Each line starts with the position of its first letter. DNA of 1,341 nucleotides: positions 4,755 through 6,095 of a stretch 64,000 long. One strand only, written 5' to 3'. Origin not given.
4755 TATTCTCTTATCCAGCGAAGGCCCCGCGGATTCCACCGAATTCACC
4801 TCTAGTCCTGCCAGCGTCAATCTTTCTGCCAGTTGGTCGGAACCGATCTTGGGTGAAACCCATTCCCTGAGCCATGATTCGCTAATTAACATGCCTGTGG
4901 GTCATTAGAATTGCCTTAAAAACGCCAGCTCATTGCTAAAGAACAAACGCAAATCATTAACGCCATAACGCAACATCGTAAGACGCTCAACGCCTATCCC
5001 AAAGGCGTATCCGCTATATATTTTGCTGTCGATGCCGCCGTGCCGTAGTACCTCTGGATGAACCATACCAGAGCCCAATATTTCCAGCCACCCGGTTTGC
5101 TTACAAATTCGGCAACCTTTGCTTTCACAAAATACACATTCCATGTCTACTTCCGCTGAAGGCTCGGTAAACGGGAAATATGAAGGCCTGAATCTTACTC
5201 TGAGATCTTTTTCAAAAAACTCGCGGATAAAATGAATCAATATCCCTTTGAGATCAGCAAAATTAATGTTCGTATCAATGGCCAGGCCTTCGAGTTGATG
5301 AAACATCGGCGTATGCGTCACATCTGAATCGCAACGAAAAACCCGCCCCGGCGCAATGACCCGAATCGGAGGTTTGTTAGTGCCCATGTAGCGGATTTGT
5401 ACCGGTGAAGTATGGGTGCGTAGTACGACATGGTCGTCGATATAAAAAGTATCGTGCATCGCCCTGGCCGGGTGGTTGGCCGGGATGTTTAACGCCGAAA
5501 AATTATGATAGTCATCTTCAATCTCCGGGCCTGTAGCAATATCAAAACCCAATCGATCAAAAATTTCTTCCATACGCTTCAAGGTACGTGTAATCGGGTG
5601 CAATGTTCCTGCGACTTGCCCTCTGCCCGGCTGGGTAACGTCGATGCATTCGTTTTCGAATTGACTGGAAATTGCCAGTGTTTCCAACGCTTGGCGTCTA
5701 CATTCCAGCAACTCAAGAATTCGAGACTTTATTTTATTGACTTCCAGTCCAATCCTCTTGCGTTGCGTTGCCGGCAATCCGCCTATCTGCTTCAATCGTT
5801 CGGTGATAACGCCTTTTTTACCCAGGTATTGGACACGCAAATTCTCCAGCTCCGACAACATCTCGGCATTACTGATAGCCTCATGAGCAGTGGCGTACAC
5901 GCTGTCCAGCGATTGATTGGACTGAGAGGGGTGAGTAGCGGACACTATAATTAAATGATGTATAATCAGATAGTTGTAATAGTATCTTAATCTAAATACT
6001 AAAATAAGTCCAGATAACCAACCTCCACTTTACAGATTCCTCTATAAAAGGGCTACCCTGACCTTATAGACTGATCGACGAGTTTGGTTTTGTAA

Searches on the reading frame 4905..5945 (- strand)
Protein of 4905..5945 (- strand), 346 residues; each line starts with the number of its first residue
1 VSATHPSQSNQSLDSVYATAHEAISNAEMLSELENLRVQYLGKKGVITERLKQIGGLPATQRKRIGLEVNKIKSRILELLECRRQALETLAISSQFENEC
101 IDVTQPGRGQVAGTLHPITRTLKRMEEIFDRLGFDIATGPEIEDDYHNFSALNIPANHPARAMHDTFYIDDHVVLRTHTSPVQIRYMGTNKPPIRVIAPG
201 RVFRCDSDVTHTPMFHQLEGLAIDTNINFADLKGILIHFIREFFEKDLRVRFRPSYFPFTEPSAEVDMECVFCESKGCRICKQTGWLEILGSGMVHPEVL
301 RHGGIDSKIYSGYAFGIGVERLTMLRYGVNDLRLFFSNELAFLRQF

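Call 8: search_protein_families(library=pfam, proteins=[window:4905-5945:-], max_evalue=0.01)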
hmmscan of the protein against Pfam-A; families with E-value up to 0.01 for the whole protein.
window:4905-5945:- (346 aa): 2 families
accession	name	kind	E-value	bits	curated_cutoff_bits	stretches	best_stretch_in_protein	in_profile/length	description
PF01409.25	tRNA-synt_2d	-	5.5e-101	337.6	19.8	1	101-346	2-246/246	tRNA synthetases class II core domain (F)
PF02912.23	Phe_tRNA-synt_N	-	4.2e-19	68.7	22.3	1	30-94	3-67/69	Aminoacyl tRNA synthetase class II, N-terminal domain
